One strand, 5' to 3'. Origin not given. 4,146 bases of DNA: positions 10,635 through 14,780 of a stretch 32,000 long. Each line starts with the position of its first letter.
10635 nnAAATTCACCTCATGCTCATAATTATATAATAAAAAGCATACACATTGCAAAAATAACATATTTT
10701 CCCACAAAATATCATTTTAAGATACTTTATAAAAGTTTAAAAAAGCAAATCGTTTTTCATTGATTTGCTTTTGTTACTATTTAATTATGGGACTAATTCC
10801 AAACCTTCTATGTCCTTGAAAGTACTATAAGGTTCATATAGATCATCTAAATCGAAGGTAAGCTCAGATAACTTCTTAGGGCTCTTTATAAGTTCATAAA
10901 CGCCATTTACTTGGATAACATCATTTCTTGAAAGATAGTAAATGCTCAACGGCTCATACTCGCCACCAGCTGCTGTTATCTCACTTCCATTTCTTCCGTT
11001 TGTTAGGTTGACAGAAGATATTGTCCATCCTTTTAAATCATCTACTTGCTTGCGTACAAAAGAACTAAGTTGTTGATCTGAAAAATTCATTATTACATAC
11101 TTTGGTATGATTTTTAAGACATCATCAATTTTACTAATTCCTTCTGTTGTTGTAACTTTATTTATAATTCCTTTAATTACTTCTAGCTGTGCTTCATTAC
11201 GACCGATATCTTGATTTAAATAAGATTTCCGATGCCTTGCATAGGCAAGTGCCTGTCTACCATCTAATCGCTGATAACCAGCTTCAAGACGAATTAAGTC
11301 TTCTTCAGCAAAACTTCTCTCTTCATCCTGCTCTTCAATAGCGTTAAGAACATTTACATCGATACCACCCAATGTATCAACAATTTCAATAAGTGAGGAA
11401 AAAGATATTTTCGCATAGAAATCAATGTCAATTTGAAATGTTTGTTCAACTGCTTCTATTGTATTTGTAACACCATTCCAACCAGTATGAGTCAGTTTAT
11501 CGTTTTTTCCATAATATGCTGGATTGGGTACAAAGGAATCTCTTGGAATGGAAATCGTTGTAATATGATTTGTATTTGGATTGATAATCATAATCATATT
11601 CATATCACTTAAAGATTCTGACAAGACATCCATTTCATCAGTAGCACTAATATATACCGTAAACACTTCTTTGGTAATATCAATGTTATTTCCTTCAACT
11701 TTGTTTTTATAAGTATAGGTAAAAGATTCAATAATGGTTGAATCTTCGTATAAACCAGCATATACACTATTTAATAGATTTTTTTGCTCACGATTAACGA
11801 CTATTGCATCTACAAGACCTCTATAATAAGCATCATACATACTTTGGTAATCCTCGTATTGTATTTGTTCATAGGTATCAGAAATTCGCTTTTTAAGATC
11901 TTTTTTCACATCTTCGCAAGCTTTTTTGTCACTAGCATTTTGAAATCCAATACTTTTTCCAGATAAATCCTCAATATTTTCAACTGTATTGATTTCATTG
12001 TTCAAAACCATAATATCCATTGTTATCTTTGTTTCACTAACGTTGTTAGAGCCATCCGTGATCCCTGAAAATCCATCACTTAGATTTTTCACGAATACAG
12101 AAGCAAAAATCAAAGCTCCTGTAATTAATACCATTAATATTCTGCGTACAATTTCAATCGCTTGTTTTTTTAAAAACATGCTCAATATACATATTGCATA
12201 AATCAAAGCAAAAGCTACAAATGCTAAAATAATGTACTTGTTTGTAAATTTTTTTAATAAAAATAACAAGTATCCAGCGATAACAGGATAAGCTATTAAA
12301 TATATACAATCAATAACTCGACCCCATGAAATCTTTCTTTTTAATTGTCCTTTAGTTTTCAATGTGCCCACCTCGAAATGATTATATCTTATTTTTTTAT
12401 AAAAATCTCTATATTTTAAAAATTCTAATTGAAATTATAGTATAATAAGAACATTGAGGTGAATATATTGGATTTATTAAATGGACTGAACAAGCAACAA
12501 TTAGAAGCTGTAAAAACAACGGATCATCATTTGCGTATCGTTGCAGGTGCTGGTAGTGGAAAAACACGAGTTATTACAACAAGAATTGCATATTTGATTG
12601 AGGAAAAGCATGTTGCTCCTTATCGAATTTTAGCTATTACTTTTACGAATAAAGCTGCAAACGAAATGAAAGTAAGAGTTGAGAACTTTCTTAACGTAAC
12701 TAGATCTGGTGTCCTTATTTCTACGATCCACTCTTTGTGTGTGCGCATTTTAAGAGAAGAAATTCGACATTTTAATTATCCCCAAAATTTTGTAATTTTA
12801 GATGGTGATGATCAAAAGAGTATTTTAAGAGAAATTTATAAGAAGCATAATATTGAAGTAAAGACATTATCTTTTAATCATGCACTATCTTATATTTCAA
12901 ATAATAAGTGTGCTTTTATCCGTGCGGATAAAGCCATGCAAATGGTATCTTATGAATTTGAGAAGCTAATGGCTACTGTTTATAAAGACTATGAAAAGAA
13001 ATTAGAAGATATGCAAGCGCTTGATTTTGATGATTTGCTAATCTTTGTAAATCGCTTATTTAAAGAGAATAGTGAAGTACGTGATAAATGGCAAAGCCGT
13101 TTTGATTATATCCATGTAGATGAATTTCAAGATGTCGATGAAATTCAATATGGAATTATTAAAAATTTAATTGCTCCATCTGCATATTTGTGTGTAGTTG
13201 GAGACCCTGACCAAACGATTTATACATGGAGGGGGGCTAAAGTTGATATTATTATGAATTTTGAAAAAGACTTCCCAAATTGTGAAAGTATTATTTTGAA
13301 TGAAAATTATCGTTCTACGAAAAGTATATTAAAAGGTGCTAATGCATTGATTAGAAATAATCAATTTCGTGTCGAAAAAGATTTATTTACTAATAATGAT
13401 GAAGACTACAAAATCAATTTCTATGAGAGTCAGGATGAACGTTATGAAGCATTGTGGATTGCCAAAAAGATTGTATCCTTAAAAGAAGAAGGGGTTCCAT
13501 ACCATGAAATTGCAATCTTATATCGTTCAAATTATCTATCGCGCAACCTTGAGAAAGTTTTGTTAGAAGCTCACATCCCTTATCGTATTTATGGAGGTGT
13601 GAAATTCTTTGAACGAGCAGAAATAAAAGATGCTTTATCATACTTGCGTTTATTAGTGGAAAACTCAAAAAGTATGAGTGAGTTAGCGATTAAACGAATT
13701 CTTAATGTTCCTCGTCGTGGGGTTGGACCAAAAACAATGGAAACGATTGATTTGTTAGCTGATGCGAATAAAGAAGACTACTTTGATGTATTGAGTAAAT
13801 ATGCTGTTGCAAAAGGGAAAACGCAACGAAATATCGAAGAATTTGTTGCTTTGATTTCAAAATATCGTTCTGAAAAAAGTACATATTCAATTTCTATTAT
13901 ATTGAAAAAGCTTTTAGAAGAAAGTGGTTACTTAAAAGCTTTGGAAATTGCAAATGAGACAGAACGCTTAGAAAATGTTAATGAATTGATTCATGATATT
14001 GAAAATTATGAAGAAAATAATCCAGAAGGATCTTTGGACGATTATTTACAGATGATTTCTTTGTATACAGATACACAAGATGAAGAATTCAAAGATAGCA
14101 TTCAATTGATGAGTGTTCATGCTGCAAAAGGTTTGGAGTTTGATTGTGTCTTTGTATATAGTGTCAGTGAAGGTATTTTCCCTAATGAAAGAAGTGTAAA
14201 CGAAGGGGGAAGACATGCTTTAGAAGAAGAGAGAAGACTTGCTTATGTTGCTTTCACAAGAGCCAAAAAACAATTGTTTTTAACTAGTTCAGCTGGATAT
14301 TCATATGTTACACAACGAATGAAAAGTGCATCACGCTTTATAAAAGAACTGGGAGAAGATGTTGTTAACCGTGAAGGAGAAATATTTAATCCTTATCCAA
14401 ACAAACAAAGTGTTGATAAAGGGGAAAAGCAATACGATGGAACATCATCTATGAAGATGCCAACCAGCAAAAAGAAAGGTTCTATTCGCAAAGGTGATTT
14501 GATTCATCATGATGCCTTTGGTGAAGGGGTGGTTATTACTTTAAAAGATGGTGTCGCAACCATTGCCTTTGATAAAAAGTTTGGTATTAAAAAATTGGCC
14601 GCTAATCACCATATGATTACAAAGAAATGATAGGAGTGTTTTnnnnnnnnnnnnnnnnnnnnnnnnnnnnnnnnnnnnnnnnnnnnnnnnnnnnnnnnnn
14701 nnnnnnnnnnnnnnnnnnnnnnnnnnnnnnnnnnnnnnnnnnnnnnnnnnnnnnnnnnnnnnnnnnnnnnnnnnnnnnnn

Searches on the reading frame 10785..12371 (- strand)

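Call 28: search_protein_families(library=pfam, proteins=[window:10785-12371:-], max_evalue=0.001)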
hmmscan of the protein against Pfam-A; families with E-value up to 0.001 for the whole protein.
window:10785-12371:- (528 aa): 1 family
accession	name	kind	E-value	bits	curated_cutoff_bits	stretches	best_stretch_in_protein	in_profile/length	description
PF03816.19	LytR_cpsA_psr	-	4.8e-36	124.6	24.6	1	255-406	2-148/150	LytR_cpsA_psr family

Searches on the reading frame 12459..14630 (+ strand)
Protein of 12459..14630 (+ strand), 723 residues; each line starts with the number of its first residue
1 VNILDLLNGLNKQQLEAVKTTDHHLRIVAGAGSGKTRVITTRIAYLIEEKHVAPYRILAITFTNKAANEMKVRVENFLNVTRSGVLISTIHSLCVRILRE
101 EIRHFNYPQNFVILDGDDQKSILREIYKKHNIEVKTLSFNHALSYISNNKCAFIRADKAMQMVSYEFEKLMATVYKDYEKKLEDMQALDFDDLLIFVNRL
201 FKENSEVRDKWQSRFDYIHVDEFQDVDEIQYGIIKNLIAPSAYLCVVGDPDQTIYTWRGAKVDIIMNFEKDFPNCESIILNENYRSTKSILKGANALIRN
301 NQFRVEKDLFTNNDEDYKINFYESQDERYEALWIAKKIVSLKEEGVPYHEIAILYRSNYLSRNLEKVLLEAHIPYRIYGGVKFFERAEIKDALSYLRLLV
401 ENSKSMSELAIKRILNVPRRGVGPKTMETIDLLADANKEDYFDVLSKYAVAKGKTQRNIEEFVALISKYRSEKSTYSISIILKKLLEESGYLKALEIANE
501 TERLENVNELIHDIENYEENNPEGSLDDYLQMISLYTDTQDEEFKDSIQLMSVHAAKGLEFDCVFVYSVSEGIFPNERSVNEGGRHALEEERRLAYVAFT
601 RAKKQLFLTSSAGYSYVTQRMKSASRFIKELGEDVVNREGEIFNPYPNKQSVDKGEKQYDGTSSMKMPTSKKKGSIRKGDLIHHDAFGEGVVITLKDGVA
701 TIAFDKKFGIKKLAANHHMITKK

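Call 28: search_protein_families(library=pfam, proteins=[window:12459-14630:+], max_evalue=0.001)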
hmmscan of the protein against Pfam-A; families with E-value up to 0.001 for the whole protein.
window:12459-14630:+ (723 aa): 9 families
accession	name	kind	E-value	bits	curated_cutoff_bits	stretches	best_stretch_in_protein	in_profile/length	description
PF00580.27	UvrD-helicase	-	1e-86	291.4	23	1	10-273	1-271/271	UvrD/REP helicase N-terminal domain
PF13361.12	UvrD_C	-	1.8e-73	248.4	25.6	1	278-611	1-348/350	UvrD-like helicase C-terminal domain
PF13245.12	AAA_19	-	5.8e-25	88.5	25.1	1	14-256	1-132/134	AAA domain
PF13538.12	UvrD_C_2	-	5.2e-10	39.5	27.4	0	588-608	31-51/52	UvrD-like helicase C-terminal domain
PF13604.12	AAA_30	-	1.3e-07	32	27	1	10-96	2-79/191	AAA domain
PF01443.25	Viral_helicase1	-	5.6e-07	30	21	0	515-607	149-225/228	Viral superfamily 1 RNA helicase core domain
PF13087.12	AAA_12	-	1.8e-06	28.1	27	1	535-610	124-192/195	AAA domain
PF13086.12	AAA_11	-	7.2e-05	23.1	27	1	10-107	2-99/257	AAA domain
PF21196.3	PcrA_UvrD_tudor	-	0.0008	19.6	23.9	0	679-722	2-48/48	PcrA/UvrD tudor domain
